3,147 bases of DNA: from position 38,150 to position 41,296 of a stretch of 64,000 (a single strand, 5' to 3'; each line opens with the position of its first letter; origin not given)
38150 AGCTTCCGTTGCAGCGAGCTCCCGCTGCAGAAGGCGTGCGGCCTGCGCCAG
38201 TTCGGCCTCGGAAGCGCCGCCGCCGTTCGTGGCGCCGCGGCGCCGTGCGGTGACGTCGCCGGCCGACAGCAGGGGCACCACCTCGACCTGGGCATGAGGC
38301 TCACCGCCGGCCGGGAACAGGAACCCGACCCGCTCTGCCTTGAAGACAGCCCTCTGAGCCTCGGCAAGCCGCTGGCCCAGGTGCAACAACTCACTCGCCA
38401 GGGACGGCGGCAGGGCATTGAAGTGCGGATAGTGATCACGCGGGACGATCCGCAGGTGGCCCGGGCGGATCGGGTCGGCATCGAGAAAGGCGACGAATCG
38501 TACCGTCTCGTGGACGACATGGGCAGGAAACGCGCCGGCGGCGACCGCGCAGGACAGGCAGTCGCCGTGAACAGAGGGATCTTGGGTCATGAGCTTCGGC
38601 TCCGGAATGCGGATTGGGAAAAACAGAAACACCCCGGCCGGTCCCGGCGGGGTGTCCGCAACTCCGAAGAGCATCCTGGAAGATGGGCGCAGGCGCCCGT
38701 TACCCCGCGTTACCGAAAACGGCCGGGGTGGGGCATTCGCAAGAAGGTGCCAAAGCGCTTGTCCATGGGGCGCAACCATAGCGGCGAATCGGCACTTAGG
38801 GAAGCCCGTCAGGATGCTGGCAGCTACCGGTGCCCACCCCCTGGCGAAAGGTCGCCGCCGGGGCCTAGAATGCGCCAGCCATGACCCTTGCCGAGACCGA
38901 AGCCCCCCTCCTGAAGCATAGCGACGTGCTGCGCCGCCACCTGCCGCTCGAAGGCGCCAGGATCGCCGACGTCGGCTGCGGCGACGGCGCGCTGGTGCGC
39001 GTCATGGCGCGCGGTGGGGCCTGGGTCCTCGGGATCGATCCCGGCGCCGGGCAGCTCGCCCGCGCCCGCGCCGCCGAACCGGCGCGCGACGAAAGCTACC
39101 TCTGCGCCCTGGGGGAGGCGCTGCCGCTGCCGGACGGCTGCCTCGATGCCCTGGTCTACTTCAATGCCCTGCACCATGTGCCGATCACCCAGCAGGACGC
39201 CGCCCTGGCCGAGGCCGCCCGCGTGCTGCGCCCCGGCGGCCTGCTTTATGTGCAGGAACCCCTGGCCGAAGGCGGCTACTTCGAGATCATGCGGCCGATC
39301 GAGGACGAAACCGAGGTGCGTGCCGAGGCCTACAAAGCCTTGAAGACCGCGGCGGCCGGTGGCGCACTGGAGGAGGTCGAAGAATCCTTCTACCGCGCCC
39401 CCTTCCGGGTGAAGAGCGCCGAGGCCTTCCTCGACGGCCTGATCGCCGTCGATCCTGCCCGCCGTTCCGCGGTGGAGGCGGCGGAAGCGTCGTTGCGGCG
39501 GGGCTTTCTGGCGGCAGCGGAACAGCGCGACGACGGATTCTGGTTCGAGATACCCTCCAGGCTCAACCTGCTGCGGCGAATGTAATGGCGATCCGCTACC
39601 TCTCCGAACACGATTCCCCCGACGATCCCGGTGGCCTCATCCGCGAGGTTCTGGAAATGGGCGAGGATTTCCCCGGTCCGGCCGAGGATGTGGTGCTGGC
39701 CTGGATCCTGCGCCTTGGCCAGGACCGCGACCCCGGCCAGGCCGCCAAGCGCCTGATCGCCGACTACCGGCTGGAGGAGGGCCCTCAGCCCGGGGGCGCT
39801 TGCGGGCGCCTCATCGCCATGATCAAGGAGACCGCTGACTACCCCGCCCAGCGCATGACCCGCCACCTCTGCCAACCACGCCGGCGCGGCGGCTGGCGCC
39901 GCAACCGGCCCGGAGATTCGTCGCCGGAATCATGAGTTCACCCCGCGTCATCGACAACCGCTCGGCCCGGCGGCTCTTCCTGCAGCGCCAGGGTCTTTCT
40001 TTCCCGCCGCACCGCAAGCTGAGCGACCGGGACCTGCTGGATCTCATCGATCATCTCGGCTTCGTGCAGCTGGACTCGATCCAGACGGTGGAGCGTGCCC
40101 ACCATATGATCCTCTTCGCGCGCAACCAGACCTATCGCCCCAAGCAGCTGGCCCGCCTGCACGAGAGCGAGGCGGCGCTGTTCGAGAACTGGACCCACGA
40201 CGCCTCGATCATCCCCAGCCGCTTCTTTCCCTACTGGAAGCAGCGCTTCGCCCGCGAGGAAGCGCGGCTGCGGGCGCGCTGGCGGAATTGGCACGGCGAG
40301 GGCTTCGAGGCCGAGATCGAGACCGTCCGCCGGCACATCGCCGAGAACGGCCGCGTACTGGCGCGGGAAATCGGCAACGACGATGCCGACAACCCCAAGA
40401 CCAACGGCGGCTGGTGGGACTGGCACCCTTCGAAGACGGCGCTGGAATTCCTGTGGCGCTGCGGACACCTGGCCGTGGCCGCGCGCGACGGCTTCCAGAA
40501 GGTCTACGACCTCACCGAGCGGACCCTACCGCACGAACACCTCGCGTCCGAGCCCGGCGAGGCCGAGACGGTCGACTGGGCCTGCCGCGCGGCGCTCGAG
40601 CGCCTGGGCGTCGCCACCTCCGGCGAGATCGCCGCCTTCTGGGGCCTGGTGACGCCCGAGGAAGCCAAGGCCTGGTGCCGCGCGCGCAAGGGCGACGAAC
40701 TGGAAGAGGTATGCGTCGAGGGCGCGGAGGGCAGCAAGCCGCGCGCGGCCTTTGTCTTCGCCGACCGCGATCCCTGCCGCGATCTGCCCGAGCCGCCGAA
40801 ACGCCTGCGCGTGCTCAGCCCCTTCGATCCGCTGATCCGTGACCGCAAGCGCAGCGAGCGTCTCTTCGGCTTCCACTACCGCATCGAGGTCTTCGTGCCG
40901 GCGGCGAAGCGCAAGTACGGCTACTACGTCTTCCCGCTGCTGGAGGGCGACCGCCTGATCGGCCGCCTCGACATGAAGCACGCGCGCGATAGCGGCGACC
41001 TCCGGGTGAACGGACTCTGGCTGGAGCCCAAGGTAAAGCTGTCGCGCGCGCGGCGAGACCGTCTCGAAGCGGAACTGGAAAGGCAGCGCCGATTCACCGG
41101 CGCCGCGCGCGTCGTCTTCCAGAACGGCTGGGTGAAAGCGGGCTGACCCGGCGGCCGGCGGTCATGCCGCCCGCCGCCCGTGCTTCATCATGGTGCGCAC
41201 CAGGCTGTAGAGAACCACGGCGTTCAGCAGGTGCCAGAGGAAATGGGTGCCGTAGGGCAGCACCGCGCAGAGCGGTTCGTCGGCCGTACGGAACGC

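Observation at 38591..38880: Candidate new riboswitch or attenuator: ~230-nt leader with terminator, antiterminator and anti-antiterminator pairings upstream of the HIT-ACAD-GST-CoA-transferase-hydratase operon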

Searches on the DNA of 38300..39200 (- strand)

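Call 3: search_rna_families(source=window, start=38300, end=39200, threshold=evalue, max_evalue=10, show_alignments=3)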
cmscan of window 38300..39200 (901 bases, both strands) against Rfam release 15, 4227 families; matches with E-value up to 10: 3.
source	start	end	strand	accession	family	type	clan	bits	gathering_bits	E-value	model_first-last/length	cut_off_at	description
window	38721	38845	-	RF03298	mir-4488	Gene; miRNA;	-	26.1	71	0.26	1-62/62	no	mir-4488 microRNA precursor family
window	38614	38672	-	RF00236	ctRNA_pGA1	Gene; antisense;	-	14.3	45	6.6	1-79/79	no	ctRNA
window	38321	38418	-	RF01872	MEG3_2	Gene; lncRNA;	-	13.1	60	9.1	1-105/105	no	Maternally expressed 3 conserved region 2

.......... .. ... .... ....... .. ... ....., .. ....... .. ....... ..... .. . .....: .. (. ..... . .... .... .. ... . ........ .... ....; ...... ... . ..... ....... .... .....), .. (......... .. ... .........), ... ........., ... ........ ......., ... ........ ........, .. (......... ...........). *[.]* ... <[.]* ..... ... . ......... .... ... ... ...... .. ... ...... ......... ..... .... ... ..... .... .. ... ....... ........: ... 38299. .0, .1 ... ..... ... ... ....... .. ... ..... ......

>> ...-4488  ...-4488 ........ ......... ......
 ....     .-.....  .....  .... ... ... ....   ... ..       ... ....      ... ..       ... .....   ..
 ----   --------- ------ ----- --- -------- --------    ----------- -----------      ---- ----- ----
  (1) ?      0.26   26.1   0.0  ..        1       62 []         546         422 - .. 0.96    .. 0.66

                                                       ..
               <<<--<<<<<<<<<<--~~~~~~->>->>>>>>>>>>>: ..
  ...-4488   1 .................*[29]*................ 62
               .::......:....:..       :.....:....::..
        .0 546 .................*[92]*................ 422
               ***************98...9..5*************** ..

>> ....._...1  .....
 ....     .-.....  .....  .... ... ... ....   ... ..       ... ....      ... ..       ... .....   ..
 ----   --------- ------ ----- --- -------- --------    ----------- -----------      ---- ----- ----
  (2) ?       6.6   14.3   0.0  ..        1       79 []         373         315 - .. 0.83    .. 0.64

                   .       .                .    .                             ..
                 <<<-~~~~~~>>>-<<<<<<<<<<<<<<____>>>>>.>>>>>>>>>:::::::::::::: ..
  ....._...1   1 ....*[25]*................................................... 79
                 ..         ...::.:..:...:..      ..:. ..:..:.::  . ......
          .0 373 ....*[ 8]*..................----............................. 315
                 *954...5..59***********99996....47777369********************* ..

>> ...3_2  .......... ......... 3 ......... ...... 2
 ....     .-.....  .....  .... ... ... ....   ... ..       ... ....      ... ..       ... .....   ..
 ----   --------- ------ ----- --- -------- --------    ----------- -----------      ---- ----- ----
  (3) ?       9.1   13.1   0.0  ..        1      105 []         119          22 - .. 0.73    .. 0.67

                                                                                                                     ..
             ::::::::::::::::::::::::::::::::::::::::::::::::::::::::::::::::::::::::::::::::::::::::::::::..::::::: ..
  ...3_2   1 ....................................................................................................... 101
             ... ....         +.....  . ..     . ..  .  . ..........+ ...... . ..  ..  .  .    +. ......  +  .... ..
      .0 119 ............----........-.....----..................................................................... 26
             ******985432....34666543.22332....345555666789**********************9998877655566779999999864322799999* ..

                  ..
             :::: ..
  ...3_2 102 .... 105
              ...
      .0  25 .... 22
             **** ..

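Call 64: search_dna_similar(query=window:38560-38811:-, collection=plasmids, mode=distant, max_rows=10)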
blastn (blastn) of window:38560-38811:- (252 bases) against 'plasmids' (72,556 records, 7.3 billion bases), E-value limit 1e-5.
No match.

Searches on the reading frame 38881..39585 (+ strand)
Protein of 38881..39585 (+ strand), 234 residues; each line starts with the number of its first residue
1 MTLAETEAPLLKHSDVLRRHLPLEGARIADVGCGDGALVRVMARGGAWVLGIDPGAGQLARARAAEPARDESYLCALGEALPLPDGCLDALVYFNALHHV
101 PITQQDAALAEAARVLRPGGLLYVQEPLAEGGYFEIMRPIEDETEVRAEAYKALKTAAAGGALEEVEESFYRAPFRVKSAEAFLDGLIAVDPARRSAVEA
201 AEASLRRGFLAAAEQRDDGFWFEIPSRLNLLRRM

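Call 8: search_protein_families(library=pfam, proteins=[window:38881-39585:+])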
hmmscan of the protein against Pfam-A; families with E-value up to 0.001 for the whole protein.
window:38881-39585:+ (234 aa): 10 families
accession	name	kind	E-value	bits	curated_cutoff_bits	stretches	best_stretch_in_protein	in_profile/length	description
PF08241.18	Methyltransf_11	-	1.1e-21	77.6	21.2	1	30-124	2-95/95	Methyltransferase domain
PF13649.12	Methyltransf_25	-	1.7e-18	67.5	27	1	28-120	1-97/97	Methyltransferase domain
PF08242.18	Methyltransf_12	-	4.5e-11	43.8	30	1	30-122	2-98/98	Methyltransferase domain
PF13489.12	Methyltransf_23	-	1.6e-10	41.4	27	1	21-131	17-123/164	Methyltransferase domain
PF13847.12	Methyltransf_31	-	7.2e-09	35.9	27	1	25-131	4-116/145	Methyltransferase domain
PF01209.24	Ubie_methyltran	-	5.5e-07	29.6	20.1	1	16-126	39-153/233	ubiE/COQ5 methyltransferase family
PF08003.17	Methyltransf_9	-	1e-05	25.1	23.8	1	16-66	106-158/315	Protein of unknown function (DUF1698)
PF02353.26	CMAS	-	0.00011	22.1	27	1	19-125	56-165/273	Mycolic acid cyclopropane synthetase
PF05148.21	Methyltransf_8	-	0.00016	22.1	27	1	27-126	75-158/219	Hypothetical methyltransferase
PF20922.3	Anamorsin_N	-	0.00027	21.1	27.1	1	92-130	55-93/163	Anamorsin, N-terminal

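Call 42: search_protein_families(library=ncbifam, proteins=[window:38881-39585:+], max_evalue=0.00001)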
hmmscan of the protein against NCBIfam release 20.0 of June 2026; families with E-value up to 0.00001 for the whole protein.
window:38881-39585:+ (234 aa): 13 families
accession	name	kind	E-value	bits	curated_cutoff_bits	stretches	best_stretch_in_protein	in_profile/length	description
NF045667.1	MTase_DVU1556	equivalog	3.2e-19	69.2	155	1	24-178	22-163/213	DVU_1556 family methyltransferase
NF043040.1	corrin_prot_MT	hypoth_equivalog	7.8e-13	48.4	180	1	20-130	37-153/216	corrinoid protein-associated methyltransferase CpaM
TIGR01983.1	UbiG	equivalog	2.2e-10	40.2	102.95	1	20-124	45-151/228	bifunctional 2-polyprenyl-6-hydroxyphenol methylase/3-demethylubiquinol 3-O-methyltransferase UbiG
TIGR01934.1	MenG_MenH_UbiE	subfamily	9.4e-10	38.2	158.35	1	21-128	36-145/223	ubiquinone/menaquinone biosynthesis methyltransferase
NF047649.1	MTase_UXPK_star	exception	9.4e-10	38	460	1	25-125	78-182/283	methyltransferase/UXPK-star double selenoprotein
NF041537.1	ArsM_AhpD_UU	exception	2.7e-09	36.3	510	1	24-126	76-182/345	arsenite methyltransferase/AhpD domain selenoprotein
NF007610.0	PRK10258.1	equivalog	4.8e-09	35.9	342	1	14-135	31-148/251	malonyl-ACP O-methyltransferase BioC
NF001241.0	PRK00216.1-2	equivalog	4.8e-08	32.9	327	1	24-126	51-149/231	demethylmenaquinone methyltransferase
NF001244.0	PRK00216.1-5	equivalog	5.7e-07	29.1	216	1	22-126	46-155/236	bifunctional demethylmenaquinone methyltransferase/2-methoxy-6-polyprenyl-1,4-benzoquinol methylase UbiE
NF045825.1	FAmtase_mtf2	equivalog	6.8e-07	28.8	400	1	23-123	57-158/248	fatty-acid O-methyltransferase Mtf2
TIGR02021.1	BchM-ChlM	equivalog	7.4e-07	28.8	158.9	1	17-113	48-144/218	magnesium protoporphyrin IX methyltransferase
NF041536.1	ArsM_DUF2284_UU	exception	2.5e-06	26.1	575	1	24-128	76-184/459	arsenite methyltransferase/DUF2284 domain selenoprotein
TIGR00452.1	TIGR00452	equivalog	3.1e-06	26.2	275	1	12-139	105-234/316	tRNA 5-methoxyuridine(34)/uridine 5-oxyacetic acid(34) synthase CmoB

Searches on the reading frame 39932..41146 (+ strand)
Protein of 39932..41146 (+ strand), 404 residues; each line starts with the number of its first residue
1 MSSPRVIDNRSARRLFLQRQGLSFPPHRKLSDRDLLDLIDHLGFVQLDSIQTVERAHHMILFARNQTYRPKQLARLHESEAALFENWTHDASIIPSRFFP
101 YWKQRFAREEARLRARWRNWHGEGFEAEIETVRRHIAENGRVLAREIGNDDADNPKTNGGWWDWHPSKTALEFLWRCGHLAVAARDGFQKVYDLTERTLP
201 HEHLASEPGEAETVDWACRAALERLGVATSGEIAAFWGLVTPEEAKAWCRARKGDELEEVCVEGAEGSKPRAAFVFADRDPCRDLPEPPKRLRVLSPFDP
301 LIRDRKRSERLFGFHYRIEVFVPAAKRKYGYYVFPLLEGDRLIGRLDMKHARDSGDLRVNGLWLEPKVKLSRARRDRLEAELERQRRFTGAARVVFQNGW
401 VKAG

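Call 8: search_protein_families(library=pfam, proteins=[window:39932-41146:+])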
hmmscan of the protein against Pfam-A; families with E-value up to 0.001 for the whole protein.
window:39932-41146:+ (404 aa): 1 family
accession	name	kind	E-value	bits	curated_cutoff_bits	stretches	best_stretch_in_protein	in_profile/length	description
PF06224.18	AlkZ-like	-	4.9e-72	243.8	25.9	1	39-388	1-329/329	DNA glycosylase AlkZ-like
